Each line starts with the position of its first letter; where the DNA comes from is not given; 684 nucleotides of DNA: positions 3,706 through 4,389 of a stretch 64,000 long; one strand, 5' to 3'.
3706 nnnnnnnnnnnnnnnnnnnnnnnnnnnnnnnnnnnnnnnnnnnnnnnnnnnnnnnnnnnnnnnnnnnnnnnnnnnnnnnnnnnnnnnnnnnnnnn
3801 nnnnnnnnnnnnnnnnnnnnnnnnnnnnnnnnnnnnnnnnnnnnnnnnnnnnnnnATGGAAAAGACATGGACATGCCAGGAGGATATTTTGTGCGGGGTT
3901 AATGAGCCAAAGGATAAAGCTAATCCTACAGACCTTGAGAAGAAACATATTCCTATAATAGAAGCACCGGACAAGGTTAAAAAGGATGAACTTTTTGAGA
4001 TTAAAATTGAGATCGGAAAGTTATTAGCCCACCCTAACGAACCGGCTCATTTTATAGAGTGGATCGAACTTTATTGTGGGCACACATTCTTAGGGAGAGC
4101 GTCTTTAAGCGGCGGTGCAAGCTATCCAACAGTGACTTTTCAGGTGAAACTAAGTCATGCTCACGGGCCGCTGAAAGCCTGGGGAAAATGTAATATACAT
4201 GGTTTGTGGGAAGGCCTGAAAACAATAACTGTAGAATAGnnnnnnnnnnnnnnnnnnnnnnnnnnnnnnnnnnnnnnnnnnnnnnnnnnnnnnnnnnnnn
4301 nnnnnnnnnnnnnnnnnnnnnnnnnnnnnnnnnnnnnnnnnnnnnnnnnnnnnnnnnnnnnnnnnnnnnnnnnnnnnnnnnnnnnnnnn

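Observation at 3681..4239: Split desulfoferrodoxin: free-standing 46-aa desulforedoxin directly upstream of a single-domain superoxide reductase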

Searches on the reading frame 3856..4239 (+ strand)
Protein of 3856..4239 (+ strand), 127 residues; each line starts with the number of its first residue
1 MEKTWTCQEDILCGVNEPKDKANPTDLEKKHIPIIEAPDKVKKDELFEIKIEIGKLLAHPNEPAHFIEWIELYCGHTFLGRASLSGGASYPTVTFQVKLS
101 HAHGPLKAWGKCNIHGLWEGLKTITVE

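Call 3: search_protein_families(library=pfam, proteins=[window:3856-4239:+], max_evalue=0.01)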
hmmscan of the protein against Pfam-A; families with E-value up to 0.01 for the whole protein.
window:3856-4239:+ (127 aa): 1 family
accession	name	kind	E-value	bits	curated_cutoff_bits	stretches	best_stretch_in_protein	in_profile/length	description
PF01880.24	Desulfoferrodox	-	4.5e-29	101.3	22.2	1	25-119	3-96/98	Desulfoferrodoxin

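Call 4: search_protein_families(library=ncbifam, proteins=[window:3856-4239:+], max_evalue=0.01)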
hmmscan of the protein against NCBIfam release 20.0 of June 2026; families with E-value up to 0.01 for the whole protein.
window:3856-4239:+ (127 aa): 2 families
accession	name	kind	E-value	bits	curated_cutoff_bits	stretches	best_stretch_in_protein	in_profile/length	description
TIGR00332.1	neela_ferrous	domain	2.4e-21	76.1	61.9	1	25-127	3-107/107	desulfoferrodoxin ferrous iron-binding domain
TIGR00320.1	dfx_rbo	equivalog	2.2e-10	40.8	146.9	1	22-119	39-123/125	desulfoferrodoxin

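Call 6: find_encoding_contigs(protein=window:3856-4239:+, flank=6000, max_places=6)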
Protein window:3856-4239:+ (127 aa): 1 contig read that carries it; 1 place shown.
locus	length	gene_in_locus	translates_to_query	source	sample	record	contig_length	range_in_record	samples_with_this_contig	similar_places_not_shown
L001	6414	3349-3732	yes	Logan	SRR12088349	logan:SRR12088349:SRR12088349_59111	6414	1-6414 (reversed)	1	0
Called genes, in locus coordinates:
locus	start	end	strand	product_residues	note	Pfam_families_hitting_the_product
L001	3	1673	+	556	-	?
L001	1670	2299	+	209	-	PF00072:Response_reg, PF00196:GerE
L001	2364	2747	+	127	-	PF00072:Response_reg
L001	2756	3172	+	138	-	-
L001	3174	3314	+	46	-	-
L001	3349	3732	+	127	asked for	PF01880:Desulfoferrodox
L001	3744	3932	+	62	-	PF12797:Fer4_2 (weak), PF00037:Fer4 (weak), PF13459:Fer4_15, PF13370:Fer4_13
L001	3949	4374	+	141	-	PF00210:Ferritin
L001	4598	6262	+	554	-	PF01558:POR, PF02776:TPP_enzyme_N, PF01855:POR_N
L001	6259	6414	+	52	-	?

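Call 12: search_solved_structures(query=window:3856-4239:+, max_evalue=0.001, show_alignments=3)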
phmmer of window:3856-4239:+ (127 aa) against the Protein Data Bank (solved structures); distinct sequences matched with E-value up to 0.001: 15.
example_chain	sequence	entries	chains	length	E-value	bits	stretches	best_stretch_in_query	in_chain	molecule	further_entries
4brj_A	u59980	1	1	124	2.8e-21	79.4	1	27-127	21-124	DESULFOFERRODOXIN, FERROUS IRON-BINDING REGION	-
4bk8_A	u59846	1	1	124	1.5e-20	77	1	28-127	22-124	DESULFOFERRODOXIN, FERROUS IRON-BINDING REGION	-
4brv_A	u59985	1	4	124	2.1e-20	76.5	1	29-127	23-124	DESULFOFERRODOXIN, FERROUS IRON-BINDING REGION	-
2amu_A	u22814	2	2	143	2.3e-19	73.2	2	28-73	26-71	Putative superoxide reductase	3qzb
6gq8_A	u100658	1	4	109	1.4e-12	51.2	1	25-122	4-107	NEQ011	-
2hvb_A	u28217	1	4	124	1.7e-12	50.9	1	29-120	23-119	Superoxide reductase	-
4bfk_A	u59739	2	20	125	6.1e-12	49.1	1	28-127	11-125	SUPEROXIDE REDUCTASE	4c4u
4bff_A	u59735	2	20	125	7.2e-12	48.9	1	28-127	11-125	SUPEROXIDE REDUCTASE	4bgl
4bfj_A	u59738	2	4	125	1.2e-11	48.2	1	29-127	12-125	SUPEROXIDE REDUCTASE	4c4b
1do6_A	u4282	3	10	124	9.2e-11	45.3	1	29-123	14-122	SUPEROXIDE REDUCTASE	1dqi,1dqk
1y07_A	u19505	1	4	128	2.2e-07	34.3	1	27-120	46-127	desulfoferrodoxin (rbo)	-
2ji2_A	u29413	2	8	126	1.5e-06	31.6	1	21-119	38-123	Desulfoferrodoxin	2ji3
2ji1_A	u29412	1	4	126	3.2e-06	30.6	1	21-119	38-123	Desulfoferrodoxin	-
1vzg_A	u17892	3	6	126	4.8e-06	30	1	21-119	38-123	DESULFOFERRODOXIN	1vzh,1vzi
1dfx_A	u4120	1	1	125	7.2e-05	26.2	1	24-119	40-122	DESULFOFERRODOXIN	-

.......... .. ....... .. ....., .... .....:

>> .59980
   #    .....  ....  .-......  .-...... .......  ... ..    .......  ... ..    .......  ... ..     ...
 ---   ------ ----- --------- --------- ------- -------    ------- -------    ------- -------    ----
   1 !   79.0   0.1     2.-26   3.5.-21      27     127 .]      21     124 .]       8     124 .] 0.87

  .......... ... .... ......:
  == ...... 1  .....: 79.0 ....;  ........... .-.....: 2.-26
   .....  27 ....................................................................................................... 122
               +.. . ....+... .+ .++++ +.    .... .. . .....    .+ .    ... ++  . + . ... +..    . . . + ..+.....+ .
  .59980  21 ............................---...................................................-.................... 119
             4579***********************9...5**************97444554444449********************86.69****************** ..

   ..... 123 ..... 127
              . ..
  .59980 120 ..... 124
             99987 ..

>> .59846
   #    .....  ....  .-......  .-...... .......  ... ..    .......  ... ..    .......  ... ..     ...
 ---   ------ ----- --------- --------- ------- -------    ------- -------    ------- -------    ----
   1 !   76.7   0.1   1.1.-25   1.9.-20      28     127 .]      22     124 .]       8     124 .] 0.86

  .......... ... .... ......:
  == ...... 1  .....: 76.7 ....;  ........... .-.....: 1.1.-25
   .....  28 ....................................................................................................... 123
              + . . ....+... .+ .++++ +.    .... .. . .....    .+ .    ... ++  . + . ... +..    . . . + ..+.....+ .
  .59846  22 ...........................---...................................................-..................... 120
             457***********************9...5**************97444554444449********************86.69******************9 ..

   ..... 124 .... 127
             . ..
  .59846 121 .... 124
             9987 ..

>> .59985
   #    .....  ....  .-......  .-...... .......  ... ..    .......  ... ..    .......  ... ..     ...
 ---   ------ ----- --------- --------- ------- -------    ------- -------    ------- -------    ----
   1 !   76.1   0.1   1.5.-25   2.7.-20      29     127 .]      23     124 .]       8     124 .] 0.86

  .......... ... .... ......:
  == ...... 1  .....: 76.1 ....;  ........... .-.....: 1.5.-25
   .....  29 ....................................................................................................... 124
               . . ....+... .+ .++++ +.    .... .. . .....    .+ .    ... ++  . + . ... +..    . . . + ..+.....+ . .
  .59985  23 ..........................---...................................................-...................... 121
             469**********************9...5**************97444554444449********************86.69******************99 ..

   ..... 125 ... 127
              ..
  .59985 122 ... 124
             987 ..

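Call 18: find_homologous_proteins(query=window:3856-4239:+, max_evalue=0.00001)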
Query window:3856-4239:+ (127 aa): 396 proteins with E <= 0.00001 among 396 candidates; the best 120 are listed.
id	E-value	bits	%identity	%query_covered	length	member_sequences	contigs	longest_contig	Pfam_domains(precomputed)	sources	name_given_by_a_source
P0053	1.1e-83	296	100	100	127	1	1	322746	PF01880.25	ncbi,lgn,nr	ncbi:MAG: class II SORL domain-containing protein [Candidatus Omnitrophica bacterium]|nr:class II SO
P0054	5.2e-74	265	87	99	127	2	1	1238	PF01880.25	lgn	-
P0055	9.5e-68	245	80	100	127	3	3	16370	PF01880.25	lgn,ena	-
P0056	1.2e-67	244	79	100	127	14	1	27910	PF01880.25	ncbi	-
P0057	1.4e-66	241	79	100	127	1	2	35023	PF01880.25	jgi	jgi:superoxide reductase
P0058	2.1e-66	240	79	100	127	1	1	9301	PF01880.25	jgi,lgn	jgi:superoxide reductase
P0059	4.4e-66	239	77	100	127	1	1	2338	PF01880.25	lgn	-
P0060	6.1e-66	239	77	100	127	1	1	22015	PF01880.25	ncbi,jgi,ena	ncbi:MAG: class II SORL domain-containing protein [Candidatus Omnitrophota bacterium]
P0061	6.7e-66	239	76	100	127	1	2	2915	PF01880.25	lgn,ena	-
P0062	1.0e-65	238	79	100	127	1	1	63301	PF01880.25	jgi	-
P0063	1.2e-65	238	78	100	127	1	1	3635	PF01880.25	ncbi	-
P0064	1.8e-65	237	79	100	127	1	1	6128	PF01880.25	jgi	jgi:superoxide reductase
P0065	4.1e-65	236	78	100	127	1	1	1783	PF01880.25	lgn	-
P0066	4.3e-65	236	80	100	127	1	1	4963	PF01880.25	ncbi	-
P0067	6.9e-65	235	74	100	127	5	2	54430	PF01880.25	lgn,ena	-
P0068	1.2e-64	235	77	100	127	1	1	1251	PF01880.25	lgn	-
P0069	1.3e-64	234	79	99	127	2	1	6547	PF01880.25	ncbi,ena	-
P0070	1.3e-64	234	77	100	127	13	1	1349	PF01880.25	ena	-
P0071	1.4e-64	234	78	100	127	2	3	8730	PF01880.25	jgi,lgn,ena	jgi:superoxide reductase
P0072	1.6e-64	234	78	98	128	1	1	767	PF01880.25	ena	-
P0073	2.1e-64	234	77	100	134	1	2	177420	PF01880.25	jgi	jgi:superoxide reductase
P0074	2.7e-64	233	75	100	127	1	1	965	PF01880.25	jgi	-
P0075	3.7e-64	233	74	99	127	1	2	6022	PF01880.25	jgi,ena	-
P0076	3.8e-64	233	76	100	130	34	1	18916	PF01880.25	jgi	-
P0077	3.9e-64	233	76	100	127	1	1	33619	PF01880.25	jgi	-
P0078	4.4e-64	233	75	100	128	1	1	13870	PF01880.25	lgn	-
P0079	8.1e-64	232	76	100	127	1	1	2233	PF01880.25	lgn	-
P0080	1.0e-63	231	78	99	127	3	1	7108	PF01880.25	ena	-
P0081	1.0e-63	231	77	100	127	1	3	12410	PF01880.25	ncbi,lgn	-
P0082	1.1e-63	231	74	100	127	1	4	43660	PF01880.25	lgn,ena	-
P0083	1.1e-63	231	75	99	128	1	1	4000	PF01880.25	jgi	jgi:superoxide reductase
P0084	1.5e-63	231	75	100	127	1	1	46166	PF01880.25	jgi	jgi:superoxide reductase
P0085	1.6e-63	231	78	100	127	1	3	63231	PF01880.25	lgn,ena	-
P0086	1.8e-63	231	75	100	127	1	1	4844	PF01880.25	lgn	-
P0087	2.7e-63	230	76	100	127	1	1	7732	PF01880.25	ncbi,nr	ncbi:MAG: hypothetical protein GF375_01570 [Candidatus Omnitrophica bacterium]|nr:hypothetical prote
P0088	3.1e-63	230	76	100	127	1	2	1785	PF01880.25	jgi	-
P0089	3.6e-63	230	77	100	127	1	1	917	PF01880.25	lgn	-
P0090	3.6e-63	230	76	99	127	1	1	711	PF01880.25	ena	-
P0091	3.8e-63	230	75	99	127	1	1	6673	PF01880.25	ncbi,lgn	ncbi:MAG: class II SORL domain-containing protein [bacterium]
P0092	3.9e-63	230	78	99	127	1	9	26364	PF01880.25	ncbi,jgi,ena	-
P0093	4.0e-63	230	75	99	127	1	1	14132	PF01880.25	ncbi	ncbi:MAG: class II SORL domain-containing protein [bacterium]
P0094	4.3e-63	229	73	99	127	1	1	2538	PF01880.25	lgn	-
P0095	4.4e-63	229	77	99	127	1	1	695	PF01880.25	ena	-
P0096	4.5e-63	229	73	100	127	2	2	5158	PF01880.25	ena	-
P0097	4.6e-63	229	77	100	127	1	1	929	PF01880.25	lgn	-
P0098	7.2e-63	229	75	99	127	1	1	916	PF01880.25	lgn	-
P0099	1.0e-62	228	75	99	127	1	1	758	PF01880.25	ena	-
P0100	1.2e-62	228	74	99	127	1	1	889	PF01880.25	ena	-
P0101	1.2e-62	228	74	99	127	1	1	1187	PF01880.25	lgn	-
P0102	1.7e-62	228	72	100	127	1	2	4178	PF01880.25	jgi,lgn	jgi:superoxide reductase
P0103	1.9e-62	227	74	100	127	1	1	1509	PF01880.25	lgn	-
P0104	2.6e-62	227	75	100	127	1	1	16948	PF01880.25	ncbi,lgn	ncbi:MAG: desulfoferrodoxin family protein [Deltaproteobacteria bacterium]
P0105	3.3e-62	227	75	99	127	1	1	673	PF01880.25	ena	-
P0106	4.4e-62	226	77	99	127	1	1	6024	PF01880.25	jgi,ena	-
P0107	8.7e-62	225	73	100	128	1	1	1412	PF01880.25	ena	-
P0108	9.2e-62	225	74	99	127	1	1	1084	PF01880.25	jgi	-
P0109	2.5e-61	224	75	99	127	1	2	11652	PF01880.25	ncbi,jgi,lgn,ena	-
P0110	2.9e-61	224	71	100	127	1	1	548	PF01880.25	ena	-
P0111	3.8e-61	223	73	100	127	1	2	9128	PF01880.25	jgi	jgi:superoxide reductase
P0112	3.9e-61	223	73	100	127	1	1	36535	PF01880.25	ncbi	ncbi:MAG: desulfoferrodoxin family protein [Candidatus Omnitrophota bacterium]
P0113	5.4e-61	223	74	100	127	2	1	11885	PF01880.25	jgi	-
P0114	5.6e-61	223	77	99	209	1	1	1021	PF01880.25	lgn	-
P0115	7.4e-61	222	74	98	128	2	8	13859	PF01880.25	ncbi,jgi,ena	-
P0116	9.4e-61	222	76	99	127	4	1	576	PF01880.25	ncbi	-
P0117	1.6e-60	221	77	99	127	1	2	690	PF01880.25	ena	-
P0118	1.7e-60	221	72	100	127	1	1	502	PF01880.25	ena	-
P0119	2.2e-60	221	72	100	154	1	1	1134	PF01880.25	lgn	-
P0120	3.0e-60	220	73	100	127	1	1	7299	PF01880.25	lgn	-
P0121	4.0e-60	220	71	99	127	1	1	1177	PF01880.25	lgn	-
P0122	4.1e-60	220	72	99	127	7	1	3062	PF01880.25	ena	-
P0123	4.2e-60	220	71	99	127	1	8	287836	PF01880.25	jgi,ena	-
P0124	5.8e-60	219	72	100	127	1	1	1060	PF01880.25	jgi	jgi:superoxide reductase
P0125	6.5e-60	219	72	100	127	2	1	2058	PF01880.25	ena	-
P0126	1.3e-59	218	71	98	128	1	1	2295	PF01880.25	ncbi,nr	ncbi:MAG: superoxide reductase [Elusimicrobia bacterium]|nr:superoxide reductase [Elusimicrobiota ba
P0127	1.3e-59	218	71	99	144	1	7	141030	PF01880.25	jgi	jgi:superoxide reductase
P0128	1.6e-59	218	71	100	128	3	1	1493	PF01880.25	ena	-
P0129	1.9e-59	218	71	96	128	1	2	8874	PF01880.25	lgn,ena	-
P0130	2.0e-59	218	70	99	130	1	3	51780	PF01880.25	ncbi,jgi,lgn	-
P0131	3.1e-59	217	72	99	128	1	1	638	PF01880.25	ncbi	-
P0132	3.2e-59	217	73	100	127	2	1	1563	PF01880.25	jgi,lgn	-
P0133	3.5e-59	217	72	98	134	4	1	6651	PF01880.25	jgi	-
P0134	3.6e-59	217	73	100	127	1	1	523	PF01880.25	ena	-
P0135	3.6e-59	217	70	99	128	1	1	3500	PF01880.25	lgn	-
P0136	3.9e-59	217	72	100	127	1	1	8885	PF01880.25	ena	-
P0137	5.7e-59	216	73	100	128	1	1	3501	PF01880.25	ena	-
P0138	1.3e-58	215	71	99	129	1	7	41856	PF01880.25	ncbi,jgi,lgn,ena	-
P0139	1.4e-58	215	69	100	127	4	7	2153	PF01880.25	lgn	-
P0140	1.8e-58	214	70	98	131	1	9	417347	PF01880.25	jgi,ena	-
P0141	2.2e-58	214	70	99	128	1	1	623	PF01880.25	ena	-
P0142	2.9e-58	214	69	100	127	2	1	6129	PF01880.25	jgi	-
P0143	3.0e-58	214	69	100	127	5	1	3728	PF01880.25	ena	-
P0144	3.7e-58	213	69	98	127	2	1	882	PF01880.25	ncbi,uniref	ncbi:unnamed protein product [marine sediment metagenome]|uniref:Desulfoferrodoxin ferrous iron-bind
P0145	3.8e-58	213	67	99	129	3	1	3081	PF01880.25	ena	-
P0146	4.3e-58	213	70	98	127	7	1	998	PF01880.25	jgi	-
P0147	6.0e-58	213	72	96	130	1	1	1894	PF01880.25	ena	-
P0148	7.0e-58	213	69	99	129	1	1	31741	PF01880.25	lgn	-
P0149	8.3e-58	212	69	100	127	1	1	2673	PF01880.25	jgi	jgi:superoxide reductase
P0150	8.6e-58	212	69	100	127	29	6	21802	PF01880.25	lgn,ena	-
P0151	1.0e-57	212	70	99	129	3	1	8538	PF01880.25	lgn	-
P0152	1.5e-57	212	71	100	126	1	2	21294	PF01880.25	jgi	-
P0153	1.7e-57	211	72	96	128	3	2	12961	PF01880.25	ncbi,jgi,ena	-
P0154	1.7e-57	211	68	98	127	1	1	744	PF01880.25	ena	-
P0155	2.6e-57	211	70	99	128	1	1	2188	PF01880.25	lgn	-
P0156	2.7e-57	211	68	100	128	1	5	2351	PF01880.25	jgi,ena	-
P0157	3.7e-57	210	70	99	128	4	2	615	PF01880.25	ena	-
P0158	3.9e-57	210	69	96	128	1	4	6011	PF01880.25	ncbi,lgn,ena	-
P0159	5.5e-57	210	69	100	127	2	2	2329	PF01880.25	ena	-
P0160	7.3e-57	209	68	97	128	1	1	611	PF01880.25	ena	-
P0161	1.3e-56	208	68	98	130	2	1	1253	PF01880.25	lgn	-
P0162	1.5e-56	208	70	100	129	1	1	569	PF01880.25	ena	-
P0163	1.6e-56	208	67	100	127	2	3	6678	PF01880.25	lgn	-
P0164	2.4e-56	208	71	99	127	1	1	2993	PF01880.25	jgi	-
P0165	3.4e-56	207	69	99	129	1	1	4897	PF01880.25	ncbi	ncbi:MAG: desulfoferrodoxin family protein [Candidatus Omnitrophota bacterium]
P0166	3.9e-56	207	70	98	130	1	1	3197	PF01880.25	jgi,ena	-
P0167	4.7e-56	207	67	99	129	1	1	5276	PF01880.25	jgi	-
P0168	6.0e-56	206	69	98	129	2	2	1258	PF01880.25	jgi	-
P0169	6.2e-56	206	69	97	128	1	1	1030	PF01880.25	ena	-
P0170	7.5e-56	206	66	100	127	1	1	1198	PF01880.25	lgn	-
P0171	8.4e-56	206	69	100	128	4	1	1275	PF01880.25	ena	-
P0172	1.1e-55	205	68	97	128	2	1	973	PF01880.25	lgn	-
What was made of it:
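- On Class II (1Fe) superoxide reductase / neelaredoxin: NCBI names it 'class II SORL domain-containing protein' (call 18).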

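Call 21: find_related_loci(query=window:3856-4239:+, collection=metagenome_contigs, flank=3000)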
Query window:3856-4239:+ (127 aa) in metagenome_contigs; peptide patterns used: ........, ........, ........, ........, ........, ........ (x = any residue, [..] = any of these).
338 stretches matched a pattern; 147 encode a relative of the query (tblastn E <= 1e-3); the best 80 are kept; 80 distinct loci.
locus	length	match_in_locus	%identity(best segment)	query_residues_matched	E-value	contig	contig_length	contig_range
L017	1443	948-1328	82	1-127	8e-74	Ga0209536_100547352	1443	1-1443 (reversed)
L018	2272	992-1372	77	1-127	8e-70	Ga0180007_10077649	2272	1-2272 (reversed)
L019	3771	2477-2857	76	1-127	7e-68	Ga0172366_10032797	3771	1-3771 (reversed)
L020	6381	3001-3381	76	1-127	7e-68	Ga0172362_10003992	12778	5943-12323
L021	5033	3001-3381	78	1-127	1e-67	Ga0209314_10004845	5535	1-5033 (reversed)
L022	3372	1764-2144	76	1-127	2e-66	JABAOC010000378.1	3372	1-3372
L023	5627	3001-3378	77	1-126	2e-65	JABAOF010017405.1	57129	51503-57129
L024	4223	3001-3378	75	1-126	3e-65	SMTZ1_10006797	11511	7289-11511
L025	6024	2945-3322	77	1-126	2e-64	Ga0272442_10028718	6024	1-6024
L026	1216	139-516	74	1-126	8e-68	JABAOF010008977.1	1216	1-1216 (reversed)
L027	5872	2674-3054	74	1-127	2e-63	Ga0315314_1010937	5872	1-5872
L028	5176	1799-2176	75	1-126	1e-63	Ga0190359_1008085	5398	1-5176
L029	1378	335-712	71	1-126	2e-64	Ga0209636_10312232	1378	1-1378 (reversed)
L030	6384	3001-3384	64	2-127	1e-55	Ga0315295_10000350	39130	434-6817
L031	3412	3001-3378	63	1-126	2e-55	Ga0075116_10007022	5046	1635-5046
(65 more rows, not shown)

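Call 71: predict_structure(alignment_id=A3)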
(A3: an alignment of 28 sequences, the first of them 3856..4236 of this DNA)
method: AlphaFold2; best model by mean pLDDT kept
length: 127 residues; sequences in the alignment: 28
mean_pLDDT: 91.9   pTM: 0.83
mean pLDDT of the five models: 91.9, 91.4, 91.4, 91.1, 89.5
residues with pLDDT >= 90: 97; 70-90: 24; 50-70: 5; < 50: 1
segments of 3 or more residues with pLDDT < 50: none
pLDDT, mean of each block of 10 residues (from residue 1): 68 88 94 97 97 95 93 96 88 95 93 96 95
secondary structure, 60 per line:
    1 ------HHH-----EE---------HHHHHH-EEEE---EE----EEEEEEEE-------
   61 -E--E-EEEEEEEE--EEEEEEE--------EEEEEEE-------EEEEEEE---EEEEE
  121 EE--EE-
elements in order: H26-31 E33-36 E46-53 E67-74 E77-83 E92-98 E106-112 E116-122

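Call 73: fold_search(model_id=the predicted structure, library=pdb)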
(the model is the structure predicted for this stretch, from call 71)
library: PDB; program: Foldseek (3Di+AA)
matches with E <= 10: 1982; with E <= 0.001: 44
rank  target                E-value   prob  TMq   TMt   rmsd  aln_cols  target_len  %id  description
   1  4brj                  1.2e-11  1.00  0.70  0.72   2.0       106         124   46  Superoxide reductase (Neelaredoxin) from Ignicoccus hospitalis T24K (released 2014-06-11)
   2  4bk8                  1.6e-11  1.00  0.69  0.71   1.9       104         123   46  Superoxide reductase (Neelaredoxin) from Ignicoccus hospitalis (released 2014-04-02)
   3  4brv_A                3.5e-11  1.00  0.71  0.73   1.6       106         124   45  Superoxide reductase (Neelaredoxin) from Ignicoccus hospitalis E23A (released 2014-06-18)
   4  2amu                  1.3e-10  1.00  0.69  0.67   2.6       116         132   41  CRYSTAL STRUCTURE OF A PUTATIVE SUPEROXIDE REDUCTASE (TM0658) FROM THERMOTOGA MARITIMA AT 2.00 A RESOLUTION (released 2005-08-23)
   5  3qzb                  5.1e-10  1.00  0.70  0.68   2.5       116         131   41  Crystal structure of a putative superoxide reductase (TM0658) from THERMOTOGA MARITIMA at 1.10 A resolution (released 2011-03-30)
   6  2hvb_A                1.7e-08  1.00  0.63  0.71   2.8       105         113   35  Crystal structure of hypothetical protein PH1083 from Pyrococcus horikoshii OT3 (released 2007-01-28)
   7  2hvb_B                2.4e-08  1.00  0.63  0.69   3.9       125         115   31  Crystal structure of hypothetical protein PH1083 from Pyrococcus horikoshii OT3 (released 2007-01-28)
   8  4c4b_A                2.8e-08  1.00  0.65  0.66   3.6       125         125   34  Superoxide reductase (Neelaredoxin) from Archaeoglobus fulgidus E12V in the reduced form (released 2014-07-23)
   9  4c4u_A                6.0e-08  1.00  0.59  0.61   4.4       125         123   31  Superoxide reductase (Neelaredoxin) from Archaeoglobus fulgidus E12Q mutant in the reduced form (released 2014-08-06)
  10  6gq8_A                6.4e-08  1.00  0.62  0.71   2.7       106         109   37  Superoxide reductase from Nanoarchaeum equitans (released 2018-06-20)
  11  4bfk_B                7.6e-08  1.00  0.63  0.64   3.2       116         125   34  Superoxide reductase (Neelaredoxin) from Archaeoglobus fulgidus E12Q mutant (released 2014-03-26)
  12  4bff_C                1.1e-07  1.00  0.63  0.65   3.0       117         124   34  Superoxide reductase (Neelaredoxin) from Archaeoglobus fulgidus in the reduced form (released 2014-03-26)
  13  4bfj_A                1.3e-07  1.00  0.66  0.67   3.3       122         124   32  Superoxide reductase (Neelaredoxin) from Archaeoglobus fulgidus E12V mutant (released 2014-03-26)
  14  4bfk_A                1.4e-07  1.00  0.63  0.65   3.2       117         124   34  Superoxide reductase (Neelaredoxin) from Archaeoglobus fulgidus E12Q mutant (released 2014-03-26)
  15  4bff_A                1.8e-07  1.00  0.62  0.64   3.2       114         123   34  Superoxide reductase (Neelaredoxin) from Archaeoglobus fulgidus in the reduced form (released 2014-03-26)
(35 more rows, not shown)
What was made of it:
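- On Class II (1Fe) superoxide reductase / neelaredoxin: PDB sequence and fold searches are led by the I. hospitalis, T. maritima, P. horikoshii, A. fulgidus and N. equitans 1Fe-SORs (calls 12, 73).
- Closest known: Desulfoferrodoxin / class I 2Fe-SOR. Different: The SOR domain belongs to the class II clade (calls 4, 12, 73).
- The SOR domain is class II by sequence, fold and NCBIfam (calls 4, 12, 73).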
